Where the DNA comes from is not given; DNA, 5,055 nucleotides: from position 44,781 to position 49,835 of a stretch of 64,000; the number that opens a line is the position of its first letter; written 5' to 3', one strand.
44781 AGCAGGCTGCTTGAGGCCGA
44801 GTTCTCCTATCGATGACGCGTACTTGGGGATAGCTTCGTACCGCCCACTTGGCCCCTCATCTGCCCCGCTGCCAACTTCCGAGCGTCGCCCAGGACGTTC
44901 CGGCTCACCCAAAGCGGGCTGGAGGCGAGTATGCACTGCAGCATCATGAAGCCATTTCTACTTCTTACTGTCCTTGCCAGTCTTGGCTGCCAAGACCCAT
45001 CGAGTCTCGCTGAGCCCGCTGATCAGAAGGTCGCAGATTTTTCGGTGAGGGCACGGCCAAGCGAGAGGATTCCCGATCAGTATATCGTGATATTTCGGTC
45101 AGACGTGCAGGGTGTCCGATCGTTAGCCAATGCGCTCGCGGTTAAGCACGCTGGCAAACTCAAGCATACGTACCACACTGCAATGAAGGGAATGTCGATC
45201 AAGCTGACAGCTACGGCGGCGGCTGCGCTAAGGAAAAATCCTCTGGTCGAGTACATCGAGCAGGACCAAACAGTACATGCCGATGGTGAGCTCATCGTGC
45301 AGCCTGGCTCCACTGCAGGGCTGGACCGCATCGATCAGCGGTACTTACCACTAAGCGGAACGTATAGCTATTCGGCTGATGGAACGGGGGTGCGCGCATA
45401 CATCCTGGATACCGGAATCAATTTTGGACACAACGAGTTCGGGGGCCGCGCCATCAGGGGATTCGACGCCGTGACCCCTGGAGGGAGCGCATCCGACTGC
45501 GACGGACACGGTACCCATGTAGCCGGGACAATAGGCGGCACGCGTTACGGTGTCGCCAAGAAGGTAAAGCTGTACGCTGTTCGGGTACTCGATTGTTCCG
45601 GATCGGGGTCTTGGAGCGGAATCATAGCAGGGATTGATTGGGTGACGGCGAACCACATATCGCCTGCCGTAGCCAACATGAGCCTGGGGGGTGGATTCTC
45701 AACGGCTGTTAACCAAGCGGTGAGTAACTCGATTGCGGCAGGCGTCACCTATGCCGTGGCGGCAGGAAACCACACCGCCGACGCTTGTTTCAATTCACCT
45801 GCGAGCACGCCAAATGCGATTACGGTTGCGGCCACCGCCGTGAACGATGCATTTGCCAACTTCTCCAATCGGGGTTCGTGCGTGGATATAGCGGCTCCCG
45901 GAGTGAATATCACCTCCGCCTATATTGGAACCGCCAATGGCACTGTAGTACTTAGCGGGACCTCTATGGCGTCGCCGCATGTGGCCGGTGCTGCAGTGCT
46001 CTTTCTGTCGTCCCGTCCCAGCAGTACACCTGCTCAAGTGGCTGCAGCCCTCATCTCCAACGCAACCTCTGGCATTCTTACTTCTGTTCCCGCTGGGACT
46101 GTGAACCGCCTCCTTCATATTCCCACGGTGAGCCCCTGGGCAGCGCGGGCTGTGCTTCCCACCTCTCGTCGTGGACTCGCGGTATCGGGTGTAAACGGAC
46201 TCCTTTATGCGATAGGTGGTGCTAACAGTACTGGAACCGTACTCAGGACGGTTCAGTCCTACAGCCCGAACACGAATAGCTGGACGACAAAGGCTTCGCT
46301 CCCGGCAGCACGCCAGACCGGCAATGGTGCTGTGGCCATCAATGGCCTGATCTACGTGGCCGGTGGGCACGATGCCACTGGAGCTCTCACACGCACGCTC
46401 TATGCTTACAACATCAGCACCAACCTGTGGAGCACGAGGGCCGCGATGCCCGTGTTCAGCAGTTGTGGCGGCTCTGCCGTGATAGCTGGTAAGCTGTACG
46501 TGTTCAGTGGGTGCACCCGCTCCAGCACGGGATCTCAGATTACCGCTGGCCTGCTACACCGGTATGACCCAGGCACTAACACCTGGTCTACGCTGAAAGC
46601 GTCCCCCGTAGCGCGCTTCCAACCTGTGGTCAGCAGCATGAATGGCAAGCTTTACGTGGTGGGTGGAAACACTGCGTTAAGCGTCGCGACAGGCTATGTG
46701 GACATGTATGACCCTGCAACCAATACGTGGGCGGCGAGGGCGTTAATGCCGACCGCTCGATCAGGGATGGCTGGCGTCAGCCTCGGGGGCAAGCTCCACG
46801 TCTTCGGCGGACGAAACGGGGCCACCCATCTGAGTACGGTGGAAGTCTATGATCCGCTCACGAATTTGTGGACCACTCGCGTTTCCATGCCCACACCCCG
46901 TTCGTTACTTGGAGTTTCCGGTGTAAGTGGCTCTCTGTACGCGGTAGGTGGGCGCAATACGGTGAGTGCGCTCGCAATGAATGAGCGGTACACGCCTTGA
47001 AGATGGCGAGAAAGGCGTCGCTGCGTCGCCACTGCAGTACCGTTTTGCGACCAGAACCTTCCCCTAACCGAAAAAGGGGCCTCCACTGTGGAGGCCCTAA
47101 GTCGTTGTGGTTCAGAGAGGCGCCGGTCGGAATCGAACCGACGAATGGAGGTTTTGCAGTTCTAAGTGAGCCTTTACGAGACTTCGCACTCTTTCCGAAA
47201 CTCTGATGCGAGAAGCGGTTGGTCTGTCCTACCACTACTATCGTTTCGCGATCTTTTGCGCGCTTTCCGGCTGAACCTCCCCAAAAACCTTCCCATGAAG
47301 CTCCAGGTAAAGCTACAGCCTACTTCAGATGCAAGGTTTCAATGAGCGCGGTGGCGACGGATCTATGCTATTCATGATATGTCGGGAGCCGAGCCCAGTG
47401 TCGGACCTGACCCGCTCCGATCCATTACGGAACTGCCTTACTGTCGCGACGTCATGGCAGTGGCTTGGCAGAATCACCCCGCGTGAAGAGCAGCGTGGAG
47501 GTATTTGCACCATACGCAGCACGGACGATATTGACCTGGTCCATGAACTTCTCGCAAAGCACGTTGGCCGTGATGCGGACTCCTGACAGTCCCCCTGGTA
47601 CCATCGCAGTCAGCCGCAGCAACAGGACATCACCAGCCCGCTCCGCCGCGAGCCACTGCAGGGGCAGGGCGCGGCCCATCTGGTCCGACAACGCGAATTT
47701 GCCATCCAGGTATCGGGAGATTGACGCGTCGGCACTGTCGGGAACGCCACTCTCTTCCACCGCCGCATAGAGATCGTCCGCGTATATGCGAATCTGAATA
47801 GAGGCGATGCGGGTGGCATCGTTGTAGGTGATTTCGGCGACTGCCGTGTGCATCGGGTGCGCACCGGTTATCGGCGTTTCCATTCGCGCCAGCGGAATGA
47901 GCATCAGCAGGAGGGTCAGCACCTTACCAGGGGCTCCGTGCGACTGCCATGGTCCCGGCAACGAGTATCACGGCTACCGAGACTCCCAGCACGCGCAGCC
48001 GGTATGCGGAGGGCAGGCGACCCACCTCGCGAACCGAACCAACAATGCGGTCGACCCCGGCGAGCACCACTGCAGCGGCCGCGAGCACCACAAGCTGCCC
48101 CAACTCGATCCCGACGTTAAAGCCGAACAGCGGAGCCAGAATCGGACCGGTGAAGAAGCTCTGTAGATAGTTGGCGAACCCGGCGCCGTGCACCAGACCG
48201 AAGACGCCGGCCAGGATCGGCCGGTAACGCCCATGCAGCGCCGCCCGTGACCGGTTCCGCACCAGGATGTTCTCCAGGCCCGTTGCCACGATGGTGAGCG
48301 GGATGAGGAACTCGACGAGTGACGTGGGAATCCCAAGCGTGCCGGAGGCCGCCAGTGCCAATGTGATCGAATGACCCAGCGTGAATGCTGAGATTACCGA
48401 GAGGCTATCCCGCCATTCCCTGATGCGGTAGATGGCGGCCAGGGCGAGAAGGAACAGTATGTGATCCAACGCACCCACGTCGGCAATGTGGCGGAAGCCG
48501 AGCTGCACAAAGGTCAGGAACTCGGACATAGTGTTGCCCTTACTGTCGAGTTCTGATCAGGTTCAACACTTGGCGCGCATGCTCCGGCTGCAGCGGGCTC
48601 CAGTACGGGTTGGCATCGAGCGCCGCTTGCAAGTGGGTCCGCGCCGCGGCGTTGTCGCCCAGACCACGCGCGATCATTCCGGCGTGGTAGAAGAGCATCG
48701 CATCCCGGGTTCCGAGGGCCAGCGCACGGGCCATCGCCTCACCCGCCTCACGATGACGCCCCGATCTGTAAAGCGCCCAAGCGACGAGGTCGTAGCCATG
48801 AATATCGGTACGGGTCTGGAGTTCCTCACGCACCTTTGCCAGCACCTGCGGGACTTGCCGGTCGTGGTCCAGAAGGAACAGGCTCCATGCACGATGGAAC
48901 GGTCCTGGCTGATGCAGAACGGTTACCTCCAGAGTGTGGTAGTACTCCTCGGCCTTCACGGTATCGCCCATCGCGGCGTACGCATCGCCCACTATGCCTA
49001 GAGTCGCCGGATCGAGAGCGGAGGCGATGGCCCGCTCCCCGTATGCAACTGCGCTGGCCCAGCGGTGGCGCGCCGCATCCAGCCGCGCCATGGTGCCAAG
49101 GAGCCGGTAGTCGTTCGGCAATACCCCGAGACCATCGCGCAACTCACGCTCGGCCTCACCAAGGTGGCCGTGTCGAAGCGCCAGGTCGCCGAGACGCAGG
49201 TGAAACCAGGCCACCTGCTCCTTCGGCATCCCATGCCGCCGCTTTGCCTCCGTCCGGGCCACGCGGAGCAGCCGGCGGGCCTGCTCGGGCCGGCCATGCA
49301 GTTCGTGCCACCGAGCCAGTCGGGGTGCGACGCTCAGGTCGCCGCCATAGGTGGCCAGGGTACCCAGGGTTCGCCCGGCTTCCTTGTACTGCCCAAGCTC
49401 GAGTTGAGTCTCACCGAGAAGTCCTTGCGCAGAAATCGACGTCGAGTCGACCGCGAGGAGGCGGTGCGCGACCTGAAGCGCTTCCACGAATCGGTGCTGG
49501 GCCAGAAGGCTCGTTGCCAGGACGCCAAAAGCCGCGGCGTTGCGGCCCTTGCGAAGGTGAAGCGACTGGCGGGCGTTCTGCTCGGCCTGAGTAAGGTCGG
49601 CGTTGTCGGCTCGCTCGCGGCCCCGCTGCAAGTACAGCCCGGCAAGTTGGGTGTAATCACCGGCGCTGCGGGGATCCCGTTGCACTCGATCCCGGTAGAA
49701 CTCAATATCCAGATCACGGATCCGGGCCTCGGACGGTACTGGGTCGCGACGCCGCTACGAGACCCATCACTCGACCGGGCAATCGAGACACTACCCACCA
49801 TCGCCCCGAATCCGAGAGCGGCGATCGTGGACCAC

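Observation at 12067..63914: Family of palindromic tandem-repeat elements: complementary low-complexity arms with a locus-specific repeat unit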

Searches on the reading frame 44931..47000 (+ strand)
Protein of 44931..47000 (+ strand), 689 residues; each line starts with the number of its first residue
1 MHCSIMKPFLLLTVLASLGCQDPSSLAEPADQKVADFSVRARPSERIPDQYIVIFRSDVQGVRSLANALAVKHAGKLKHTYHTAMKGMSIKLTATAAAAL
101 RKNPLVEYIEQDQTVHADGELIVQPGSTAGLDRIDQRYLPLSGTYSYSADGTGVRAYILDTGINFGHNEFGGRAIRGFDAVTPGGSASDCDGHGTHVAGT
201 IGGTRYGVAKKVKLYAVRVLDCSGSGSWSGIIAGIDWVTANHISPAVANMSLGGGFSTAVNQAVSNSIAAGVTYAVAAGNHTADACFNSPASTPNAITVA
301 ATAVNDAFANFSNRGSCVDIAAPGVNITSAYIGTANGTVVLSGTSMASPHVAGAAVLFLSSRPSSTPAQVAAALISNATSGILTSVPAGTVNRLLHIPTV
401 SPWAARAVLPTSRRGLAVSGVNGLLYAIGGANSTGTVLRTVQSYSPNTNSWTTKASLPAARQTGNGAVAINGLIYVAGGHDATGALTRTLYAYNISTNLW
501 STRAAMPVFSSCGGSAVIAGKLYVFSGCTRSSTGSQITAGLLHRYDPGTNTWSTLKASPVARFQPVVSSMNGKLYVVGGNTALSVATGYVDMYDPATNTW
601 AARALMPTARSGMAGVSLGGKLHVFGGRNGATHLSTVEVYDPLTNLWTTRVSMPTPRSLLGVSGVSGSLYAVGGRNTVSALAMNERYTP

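Call 49: search_protein_families(library=pfam, proteins=[window:44931-47000:+], max_evalue=0.01)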
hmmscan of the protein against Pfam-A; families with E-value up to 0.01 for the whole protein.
window:44931-47000:+ (689 aa): 12 families
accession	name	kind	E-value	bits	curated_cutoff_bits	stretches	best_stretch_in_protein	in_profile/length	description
PF01344.31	Kelch_1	-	1.9e-51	171.6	20.1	5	609-654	1-46/46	Kelch motif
PF24681.1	Kelch_KLHDC2_KLHL20_DRC7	-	2.1e-41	142.1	50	2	466-674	3-221/221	KLHDC2/KLHL20/DRC7 Kelch-repeats domain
PF00082.27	Peptidase_S8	-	1.3e-40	140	21.8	1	157-381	7-276/288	Subtilase family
PF13964.12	Kelch_6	-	2.4e-34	116.6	25.3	4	610-657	2-50/50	Kelch motif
PF07646.21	Kelch_2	-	2.8e-31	106.3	21.3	3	610-649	2-43/48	Kelch motif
PF13418.12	Kelch_4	-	2.8e-29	101.2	21.6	3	467-507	7-48/49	Galactose oxidase, central domain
PF24981.1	Beta-prop_ATRN-LZTR1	-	1.3e-25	90.7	50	1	409-633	36-285/289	Attractin/LZTR1 beta-propeller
PF25210.1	Kelch_FKB95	-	3.9e-25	89.4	70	3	418-527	38-149/268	FKB95, Kelch-repeats domain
PF13415.12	Kelch_3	-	8.5e-24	83.6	22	4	571-616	1-46/48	Galactose oxidase, central domain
PF24996.1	NANM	-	9.1e-22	77.8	45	4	485-579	26-124/350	N-acetylneuraminate epimerase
PF05922.21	Inhibitor_I9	-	1.5e-09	38.9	21.2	1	72-117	36-81/82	Peptidase inhibitor I9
PF13854.13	Kelch_HCF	-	1.8e-05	24.6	113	0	493-631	220-328/345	Host cell factor, Kelch-repeats domain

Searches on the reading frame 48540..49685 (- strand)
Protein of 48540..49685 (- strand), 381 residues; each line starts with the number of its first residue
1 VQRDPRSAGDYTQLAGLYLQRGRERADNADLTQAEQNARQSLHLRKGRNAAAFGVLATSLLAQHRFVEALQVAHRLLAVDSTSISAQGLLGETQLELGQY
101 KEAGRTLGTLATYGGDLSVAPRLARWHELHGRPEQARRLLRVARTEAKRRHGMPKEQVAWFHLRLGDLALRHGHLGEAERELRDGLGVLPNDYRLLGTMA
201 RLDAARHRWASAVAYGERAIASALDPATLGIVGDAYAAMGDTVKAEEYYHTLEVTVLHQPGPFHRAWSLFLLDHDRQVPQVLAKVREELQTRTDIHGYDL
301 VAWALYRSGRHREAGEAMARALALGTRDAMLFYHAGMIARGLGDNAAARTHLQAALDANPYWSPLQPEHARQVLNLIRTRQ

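Call 49: search_protein_families(library=pfam, proteins=[window:48540-49685:-], max_evalue=0.01)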
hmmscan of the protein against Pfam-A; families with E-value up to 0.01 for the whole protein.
window:48540-49685:- (381 aa): 13 families
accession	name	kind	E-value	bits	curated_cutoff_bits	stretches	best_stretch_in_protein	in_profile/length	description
PF07719.23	TPR_2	-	1.9e-13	49.8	27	0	331-360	3-32/34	Tetratricopeptide repeat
PF14559.12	TPR_19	-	4.5e-11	43.3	25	1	60-111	1-52/68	Tetratricopeptide repeat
PF13428.12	TPR_14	-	3e-10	40.2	23.5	0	161-202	3-44/44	Tetratricopeptide repeat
PF13424.12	TPR_12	-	3.9e-10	40.2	30.1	0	122-186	8-72/77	Tetratricopeptide repeat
PF13181.12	TPR_8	-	1.8e-08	34.3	25.7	0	332-360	4-32/34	Tetratricopeptide repeat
PF12895.13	ANAPC3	-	1e-06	29.4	27.2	1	47-108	21-80/82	Anaphase-promoting complex, cyclosome, subunit 3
PF13174.12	TPR_6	-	1.9e-06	28.6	26.3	0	332-360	3-31/33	Tetratricopeptide repeat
PF13432.12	TPR_16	-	3.2e-06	27.9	32.7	1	302-361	4-63/65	Tetratricopeptide repeat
PF13431.12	TPR_17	-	5.8e-06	26.6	24.4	0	76-103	5-32/34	Tetratricopeptide repeat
PF13371.12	TPR_9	-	1.3e-05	25.5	35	1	306-377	6-72/73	Tetratricopeptide repeat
PF00515.34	TPR_1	-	0.00049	20.2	27.8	0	233-250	8-25/34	Tetratricopeptide repeat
PF13176.12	TPR_7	-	0.0016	18.8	27.9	0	229-251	2-24/36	Tetratricopeptide repeat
PF23914.1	TPR_CcmH_CycH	-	0.0042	17.4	42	0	22-106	57-143/158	Cytochrome c-type biogenesis protein H TPR domain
